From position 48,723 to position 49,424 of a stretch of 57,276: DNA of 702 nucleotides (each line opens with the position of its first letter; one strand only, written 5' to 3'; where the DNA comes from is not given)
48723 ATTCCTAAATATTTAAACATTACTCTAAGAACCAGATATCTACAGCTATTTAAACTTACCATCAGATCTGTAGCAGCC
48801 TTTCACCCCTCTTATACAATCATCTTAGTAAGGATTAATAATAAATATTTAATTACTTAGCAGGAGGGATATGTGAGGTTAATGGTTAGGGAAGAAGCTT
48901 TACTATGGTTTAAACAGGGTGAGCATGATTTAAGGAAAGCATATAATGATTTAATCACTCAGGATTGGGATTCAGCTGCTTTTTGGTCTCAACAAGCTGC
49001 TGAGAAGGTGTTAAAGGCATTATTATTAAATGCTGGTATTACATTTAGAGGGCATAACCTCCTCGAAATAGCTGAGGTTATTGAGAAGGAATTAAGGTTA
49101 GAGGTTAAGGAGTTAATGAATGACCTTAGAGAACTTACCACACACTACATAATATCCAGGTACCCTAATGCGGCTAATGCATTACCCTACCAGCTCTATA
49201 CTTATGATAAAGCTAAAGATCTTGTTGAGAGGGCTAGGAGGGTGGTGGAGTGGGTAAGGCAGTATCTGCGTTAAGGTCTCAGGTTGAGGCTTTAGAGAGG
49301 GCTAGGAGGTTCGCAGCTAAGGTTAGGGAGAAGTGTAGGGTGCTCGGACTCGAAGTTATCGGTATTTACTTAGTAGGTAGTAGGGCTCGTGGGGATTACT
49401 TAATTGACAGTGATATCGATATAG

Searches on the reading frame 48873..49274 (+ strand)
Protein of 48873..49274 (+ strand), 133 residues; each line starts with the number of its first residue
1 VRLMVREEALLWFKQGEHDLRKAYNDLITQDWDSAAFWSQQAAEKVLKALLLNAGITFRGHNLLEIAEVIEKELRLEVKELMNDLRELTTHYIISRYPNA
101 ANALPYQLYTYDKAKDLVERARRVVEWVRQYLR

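Call 96: search_protein_families(library=pfam, proteins=[window:48873-49274:+], max_evalue=0.001)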
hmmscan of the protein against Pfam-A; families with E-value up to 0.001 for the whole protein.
window:48873-49274:+ (133 aa): 1 family
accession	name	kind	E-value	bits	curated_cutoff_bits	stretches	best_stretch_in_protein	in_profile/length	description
PF05168.19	HEPN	-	2.7e-30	105.4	22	1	11-130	3-116/117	HEPN domain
